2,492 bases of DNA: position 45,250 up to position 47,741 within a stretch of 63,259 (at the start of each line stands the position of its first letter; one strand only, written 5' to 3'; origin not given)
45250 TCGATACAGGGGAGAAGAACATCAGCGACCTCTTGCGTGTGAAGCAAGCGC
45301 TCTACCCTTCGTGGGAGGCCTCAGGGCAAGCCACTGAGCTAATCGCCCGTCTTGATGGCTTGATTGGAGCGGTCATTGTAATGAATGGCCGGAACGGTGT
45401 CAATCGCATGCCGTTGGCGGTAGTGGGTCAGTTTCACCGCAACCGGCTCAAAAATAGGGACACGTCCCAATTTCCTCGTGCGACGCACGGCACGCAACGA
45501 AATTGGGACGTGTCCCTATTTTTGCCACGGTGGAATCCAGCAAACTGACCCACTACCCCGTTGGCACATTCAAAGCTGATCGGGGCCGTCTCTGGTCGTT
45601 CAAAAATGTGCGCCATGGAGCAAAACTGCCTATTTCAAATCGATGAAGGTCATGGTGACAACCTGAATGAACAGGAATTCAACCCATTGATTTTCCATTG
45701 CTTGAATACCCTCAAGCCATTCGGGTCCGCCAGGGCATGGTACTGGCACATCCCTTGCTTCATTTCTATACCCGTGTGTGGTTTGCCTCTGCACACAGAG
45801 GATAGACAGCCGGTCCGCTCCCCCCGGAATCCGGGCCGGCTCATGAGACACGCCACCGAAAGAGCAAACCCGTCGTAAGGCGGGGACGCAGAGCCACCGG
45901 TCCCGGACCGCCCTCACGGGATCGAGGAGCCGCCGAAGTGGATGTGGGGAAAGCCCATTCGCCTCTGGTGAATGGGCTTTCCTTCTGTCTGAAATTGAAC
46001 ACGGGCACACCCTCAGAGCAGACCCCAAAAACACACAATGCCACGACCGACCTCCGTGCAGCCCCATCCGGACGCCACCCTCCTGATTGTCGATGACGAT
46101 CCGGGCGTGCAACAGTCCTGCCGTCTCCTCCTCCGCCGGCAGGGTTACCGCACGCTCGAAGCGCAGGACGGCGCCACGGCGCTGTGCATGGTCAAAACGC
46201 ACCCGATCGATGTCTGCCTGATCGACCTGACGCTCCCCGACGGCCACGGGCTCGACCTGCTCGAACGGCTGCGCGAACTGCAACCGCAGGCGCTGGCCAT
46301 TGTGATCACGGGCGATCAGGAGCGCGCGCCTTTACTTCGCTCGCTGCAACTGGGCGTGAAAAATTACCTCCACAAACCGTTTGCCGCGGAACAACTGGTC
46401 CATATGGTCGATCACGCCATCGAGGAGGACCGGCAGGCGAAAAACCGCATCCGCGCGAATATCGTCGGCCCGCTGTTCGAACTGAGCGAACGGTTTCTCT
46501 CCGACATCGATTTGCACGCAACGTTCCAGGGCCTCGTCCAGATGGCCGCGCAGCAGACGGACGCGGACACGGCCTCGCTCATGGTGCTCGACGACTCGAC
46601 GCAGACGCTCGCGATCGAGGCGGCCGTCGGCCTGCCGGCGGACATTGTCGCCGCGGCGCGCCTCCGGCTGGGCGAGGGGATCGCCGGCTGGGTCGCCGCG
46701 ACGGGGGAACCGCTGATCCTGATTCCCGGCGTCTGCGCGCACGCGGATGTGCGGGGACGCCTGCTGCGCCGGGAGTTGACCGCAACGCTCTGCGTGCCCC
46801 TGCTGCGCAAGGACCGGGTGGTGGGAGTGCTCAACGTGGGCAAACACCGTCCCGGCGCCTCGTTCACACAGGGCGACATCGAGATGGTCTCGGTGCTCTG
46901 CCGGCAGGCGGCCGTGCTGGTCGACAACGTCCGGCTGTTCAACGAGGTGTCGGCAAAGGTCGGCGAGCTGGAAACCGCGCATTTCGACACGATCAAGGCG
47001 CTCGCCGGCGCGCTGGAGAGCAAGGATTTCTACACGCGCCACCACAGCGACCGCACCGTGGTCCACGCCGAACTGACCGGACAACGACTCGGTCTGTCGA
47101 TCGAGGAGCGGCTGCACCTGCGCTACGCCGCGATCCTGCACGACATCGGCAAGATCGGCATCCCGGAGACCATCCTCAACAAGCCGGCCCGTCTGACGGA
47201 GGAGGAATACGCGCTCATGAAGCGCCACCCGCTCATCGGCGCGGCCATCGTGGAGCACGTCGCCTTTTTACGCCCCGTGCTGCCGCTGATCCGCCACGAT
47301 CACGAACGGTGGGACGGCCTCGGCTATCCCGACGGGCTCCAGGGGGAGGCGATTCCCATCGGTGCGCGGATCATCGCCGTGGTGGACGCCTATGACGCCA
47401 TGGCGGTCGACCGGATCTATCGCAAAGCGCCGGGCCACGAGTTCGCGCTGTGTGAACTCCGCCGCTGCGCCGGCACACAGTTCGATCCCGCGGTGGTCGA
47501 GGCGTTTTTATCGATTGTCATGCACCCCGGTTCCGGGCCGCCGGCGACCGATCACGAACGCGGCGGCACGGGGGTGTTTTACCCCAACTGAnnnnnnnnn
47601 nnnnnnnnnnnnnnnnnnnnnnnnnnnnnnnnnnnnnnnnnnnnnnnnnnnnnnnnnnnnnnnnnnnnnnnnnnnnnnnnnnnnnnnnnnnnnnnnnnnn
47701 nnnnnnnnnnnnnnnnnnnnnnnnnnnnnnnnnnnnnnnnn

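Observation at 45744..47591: c-di-GMP-I riboswitch with terminator controlling an HD-GYP phosphodiesterase (possible self-regulating c-di-GMP loop)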

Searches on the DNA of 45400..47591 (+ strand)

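Call 22: search_rna_families(sources=[L001, L002, L003, L004, L005, L006, L007, L008, L009, L010, L011, L033, L081, L082, L083, L085, L086, L090, L091, L092], threshold=gathering, show_alignments=6)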
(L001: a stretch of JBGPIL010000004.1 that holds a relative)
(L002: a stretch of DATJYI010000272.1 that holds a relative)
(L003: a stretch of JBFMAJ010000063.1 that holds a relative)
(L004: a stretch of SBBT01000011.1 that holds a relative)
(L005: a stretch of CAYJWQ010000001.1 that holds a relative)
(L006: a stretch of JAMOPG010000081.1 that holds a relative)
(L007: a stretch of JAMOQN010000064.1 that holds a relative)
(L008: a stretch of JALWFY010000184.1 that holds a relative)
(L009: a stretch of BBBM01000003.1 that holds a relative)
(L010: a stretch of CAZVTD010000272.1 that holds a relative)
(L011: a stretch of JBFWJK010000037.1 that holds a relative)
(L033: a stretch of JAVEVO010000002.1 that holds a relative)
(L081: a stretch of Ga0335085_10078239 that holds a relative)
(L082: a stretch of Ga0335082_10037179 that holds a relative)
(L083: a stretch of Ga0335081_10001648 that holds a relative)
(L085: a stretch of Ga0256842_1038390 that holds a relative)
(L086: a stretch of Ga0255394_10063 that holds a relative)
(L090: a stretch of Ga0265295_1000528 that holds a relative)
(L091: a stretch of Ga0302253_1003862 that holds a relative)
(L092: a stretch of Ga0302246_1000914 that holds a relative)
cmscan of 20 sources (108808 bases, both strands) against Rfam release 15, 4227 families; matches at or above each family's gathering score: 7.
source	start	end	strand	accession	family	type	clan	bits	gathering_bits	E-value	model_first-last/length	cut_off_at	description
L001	1871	1942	-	RF00005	tRNA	Gene; tRNA;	CL00001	73.1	29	7.6e-14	1-71/71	no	tRNA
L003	1939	2010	-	RF00005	tRNA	Gene; tRNA;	CL00001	70.3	29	4.5e-13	1-71/71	no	tRNA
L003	2319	2403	+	RF01051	c-di-GMP-I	Cis-reg; riboswitch;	CL00126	46.3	35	1.2e-05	1-87/87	no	c-di-GMP-I riboswitch aptamer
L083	2310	2394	+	RF01051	c-di-GMP-I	Cis-reg; riboswitch;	CL00126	45.9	35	1.5e-05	1-87/87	no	c-di-GMP-I riboswitch aptamer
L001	2309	2393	+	RF01051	c-di-GMP-I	Cis-reg; riboswitch;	CL00126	45.6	35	1.7e-05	1-87/87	no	c-di-GMP-I riboswitch aptamer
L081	161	245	+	RF01051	c-di-GMP-I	Cis-reg; riboswitch;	CL00126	41.2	35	0.00021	1-87/87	no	c-di-GMP-I riboswitch aptamer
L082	2292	2376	+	RF01051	c-di-GMP-I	Cis-reg; riboswitch;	CL00126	41.2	35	0.00021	1-87/87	no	c-di-GMP-I riboswitch aptamer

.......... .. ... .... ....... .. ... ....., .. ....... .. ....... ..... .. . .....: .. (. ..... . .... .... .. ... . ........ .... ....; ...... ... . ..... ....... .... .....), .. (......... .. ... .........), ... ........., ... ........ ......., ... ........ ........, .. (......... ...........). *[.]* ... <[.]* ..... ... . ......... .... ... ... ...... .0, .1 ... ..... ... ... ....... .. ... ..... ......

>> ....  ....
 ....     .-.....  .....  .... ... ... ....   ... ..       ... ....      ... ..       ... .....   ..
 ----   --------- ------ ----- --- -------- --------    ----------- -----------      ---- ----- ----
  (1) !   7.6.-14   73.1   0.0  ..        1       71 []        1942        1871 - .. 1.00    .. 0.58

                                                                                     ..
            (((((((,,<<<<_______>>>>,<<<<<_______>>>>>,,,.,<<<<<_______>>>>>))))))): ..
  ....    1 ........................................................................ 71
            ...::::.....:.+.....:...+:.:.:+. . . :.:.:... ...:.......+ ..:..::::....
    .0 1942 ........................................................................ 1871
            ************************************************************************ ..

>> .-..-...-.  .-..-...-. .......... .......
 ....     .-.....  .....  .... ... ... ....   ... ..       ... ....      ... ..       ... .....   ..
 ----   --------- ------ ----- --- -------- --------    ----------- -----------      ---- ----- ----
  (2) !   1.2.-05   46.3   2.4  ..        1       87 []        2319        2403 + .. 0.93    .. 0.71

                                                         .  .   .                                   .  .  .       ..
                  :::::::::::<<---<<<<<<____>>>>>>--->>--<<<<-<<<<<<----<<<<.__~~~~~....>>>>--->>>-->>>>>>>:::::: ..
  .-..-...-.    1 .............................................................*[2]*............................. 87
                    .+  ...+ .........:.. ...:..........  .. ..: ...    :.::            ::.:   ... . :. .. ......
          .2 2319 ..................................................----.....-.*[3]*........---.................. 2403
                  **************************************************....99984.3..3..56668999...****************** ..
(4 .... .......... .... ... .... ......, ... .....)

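Call 39: search_rna_families(sources=[L162, L164, L165, L166, L167, L168, L169, L170, L171, L172, L173, L161], threshold=gathering, show_alignments=0)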
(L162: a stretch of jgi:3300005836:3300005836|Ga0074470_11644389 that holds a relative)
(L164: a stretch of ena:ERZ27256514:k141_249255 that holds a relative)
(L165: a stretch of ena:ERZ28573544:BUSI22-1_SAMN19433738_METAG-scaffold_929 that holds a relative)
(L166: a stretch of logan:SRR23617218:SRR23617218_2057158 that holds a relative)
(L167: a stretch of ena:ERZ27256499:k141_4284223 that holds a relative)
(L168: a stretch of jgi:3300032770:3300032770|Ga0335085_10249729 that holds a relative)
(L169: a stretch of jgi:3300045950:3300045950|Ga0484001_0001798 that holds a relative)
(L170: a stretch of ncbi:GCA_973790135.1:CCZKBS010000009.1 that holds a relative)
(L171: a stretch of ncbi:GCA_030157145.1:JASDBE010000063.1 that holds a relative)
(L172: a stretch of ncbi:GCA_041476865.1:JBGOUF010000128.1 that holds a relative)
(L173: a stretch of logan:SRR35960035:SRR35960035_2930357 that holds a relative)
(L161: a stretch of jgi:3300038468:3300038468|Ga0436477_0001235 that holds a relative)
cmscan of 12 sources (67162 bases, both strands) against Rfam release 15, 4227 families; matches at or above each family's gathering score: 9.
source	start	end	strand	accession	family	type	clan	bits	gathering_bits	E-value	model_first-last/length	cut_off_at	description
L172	843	927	+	RF01051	c-di-GMP-I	Cis-reg; riboswitch;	CL00126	54.9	35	5.9e-08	1-87/87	no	c-di-GMP-I riboswitch aptamer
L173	917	1001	+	RF01051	c-di-GMP-I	Cis-reg; riboswitch;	CL00126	54.9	35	5.9e-08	1-87/87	no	c-di-GMP-I riboswitch aptamer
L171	1830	1925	+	RF01051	c-di-GMP-I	Cis-reg; riboswitch;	CL00126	53.5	35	1.3e-07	1-87/87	no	c-di-GMP-I riboswitch aptamer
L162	2819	2903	+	RF01051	c-di-GMP-I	Cis-reg; riboswitch;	CL00126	48.1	35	2.7e-06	1-87/87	no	c-di-GMP-I riboswitch aptamer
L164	2840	2924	+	RF01051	c-di-GMP-I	Cis-reg; riboswitch;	CL00126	45.9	35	9.2e-06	1-87/87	no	c-di-GMP-I riboswitch aptamer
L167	2826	2910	+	RF01051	c-di-GMP-I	Cis-reg; riboswitch;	CL00126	44.2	35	2.3e-05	1-87/87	no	c-di-GMP-I riboswitch aptamer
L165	2839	2923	+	RF01051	c-di-GMP-I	Cis-reg; riboswitch;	CL00126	43.9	35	2.7e-05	1-87/87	no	c-di-GMP-I riboswitch aptamer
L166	1651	1735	+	RF01051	c-di-GMP-I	Cis-reg; riboswitch;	CL00126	43.9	35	2.7e-05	1-87/87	no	c-di-GMP-I riboswitch aptamer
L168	3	76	+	RF01051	c-di-GMP-I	Cis-reg; riboswitch;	CL00126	37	35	0.0014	12-87/87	no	c-di-GMP-I riboswitch aptamer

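Call 83: search_rna_families(source=window, start=45400, end=46100, threshold=evalue, max_evalue=10)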
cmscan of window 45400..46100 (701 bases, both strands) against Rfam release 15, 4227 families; matches with E-value up to 10: 9.
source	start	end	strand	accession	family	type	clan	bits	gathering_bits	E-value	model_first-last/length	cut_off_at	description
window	45854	45938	+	RF03167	c-di-GMP-I-GGC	Cis-reg; riboswitch;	CL00126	48.5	59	2.5e-10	1-80/80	no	c-di-GMP-I-GGC riboswitch aptamer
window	45445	45526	+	RF04269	mir-373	Gene; miRNA;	-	28.1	69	0.004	1-69/69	no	mir-373 microRNA precursor family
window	45445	45526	-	RF04269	mir-373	Gene; miRNA;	-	27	69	0.0077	1-69/69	no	mir-373 microRNA precursor family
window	45441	45531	-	RF04029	mir-8521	Gene; miRNA;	-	22.9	80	0.027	1-68/68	no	mir-8521 microRNA precursor family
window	45935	45992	+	RF02008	mir-621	Gene; miRNA;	-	17.5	71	1.7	1-83/83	no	mir-621 microRNA precursor family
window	45945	45985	+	RF03498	mir-3145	Gene; miRNA;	-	17.4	98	2.1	1-84/84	no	mir-3145 microRNA precursor family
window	45452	45520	-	RF04123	mir-3127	Gene; miRNA;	-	17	82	6.4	1-87/87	no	mir-3127 microRNA precursor family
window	45947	45983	+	RF03941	mir-3158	Gene; miRNA;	-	16.2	97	6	1-81/81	no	mir-3158 microRNA precursor family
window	45745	45775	+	RF03032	narK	Cis-reg;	-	13.1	43.2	9.6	1-72/72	no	narK RNA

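Call 85: search_rna_families(source=window, start=45830, end=45960, threshold=evalue, max_evalue=0.01, show_alignments=3)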
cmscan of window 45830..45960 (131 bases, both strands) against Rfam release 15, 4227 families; matches with E-value up to 0.01: 1.
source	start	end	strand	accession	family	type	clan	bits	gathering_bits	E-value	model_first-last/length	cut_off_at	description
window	45854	45938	+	RF03167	c-di-GMP-I-GGC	Cis-reg; riboswitch;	CL00126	48.5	59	4.7e-11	1-80/80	no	c-di-GMP-I-GGC riboswitch aptamer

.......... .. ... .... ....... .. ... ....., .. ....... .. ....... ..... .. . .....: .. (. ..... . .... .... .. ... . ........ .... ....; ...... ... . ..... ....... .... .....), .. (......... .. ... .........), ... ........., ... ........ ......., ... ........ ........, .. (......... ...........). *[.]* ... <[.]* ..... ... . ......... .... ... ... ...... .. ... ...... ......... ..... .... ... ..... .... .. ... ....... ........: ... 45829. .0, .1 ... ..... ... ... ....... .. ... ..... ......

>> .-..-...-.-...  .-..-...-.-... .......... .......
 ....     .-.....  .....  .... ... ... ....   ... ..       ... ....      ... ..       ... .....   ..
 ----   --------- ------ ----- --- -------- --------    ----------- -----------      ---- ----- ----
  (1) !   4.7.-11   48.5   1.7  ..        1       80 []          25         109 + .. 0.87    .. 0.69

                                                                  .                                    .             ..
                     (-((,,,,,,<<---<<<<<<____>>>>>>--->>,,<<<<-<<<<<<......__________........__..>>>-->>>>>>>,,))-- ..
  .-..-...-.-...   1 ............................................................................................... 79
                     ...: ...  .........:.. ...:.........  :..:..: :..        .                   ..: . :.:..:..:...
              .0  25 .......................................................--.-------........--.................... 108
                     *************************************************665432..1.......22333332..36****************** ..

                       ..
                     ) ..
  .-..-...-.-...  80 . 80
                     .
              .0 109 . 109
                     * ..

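Call 91: search_rna_families(sources=[L174, L175], threshold=gathering, show_alignments=2)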
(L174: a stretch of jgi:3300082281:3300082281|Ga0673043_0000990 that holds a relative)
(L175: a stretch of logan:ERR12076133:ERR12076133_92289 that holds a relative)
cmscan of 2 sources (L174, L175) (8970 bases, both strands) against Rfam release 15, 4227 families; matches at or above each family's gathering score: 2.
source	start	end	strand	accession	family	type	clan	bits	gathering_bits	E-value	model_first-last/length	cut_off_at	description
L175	1337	1432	+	RF01051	c-di-GMP-I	Cis-reg; riboswitch;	CL00126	54.1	35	1.2e-08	1-87/87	no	c-di-GMP-I riboswitch aptamer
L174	1332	1427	+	RF01051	c-di-GMP-I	Cis-reg; riboswitch;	CL00126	53.7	35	1.5e-08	1-87/87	no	c-di-GMP-I riboswitch aptamer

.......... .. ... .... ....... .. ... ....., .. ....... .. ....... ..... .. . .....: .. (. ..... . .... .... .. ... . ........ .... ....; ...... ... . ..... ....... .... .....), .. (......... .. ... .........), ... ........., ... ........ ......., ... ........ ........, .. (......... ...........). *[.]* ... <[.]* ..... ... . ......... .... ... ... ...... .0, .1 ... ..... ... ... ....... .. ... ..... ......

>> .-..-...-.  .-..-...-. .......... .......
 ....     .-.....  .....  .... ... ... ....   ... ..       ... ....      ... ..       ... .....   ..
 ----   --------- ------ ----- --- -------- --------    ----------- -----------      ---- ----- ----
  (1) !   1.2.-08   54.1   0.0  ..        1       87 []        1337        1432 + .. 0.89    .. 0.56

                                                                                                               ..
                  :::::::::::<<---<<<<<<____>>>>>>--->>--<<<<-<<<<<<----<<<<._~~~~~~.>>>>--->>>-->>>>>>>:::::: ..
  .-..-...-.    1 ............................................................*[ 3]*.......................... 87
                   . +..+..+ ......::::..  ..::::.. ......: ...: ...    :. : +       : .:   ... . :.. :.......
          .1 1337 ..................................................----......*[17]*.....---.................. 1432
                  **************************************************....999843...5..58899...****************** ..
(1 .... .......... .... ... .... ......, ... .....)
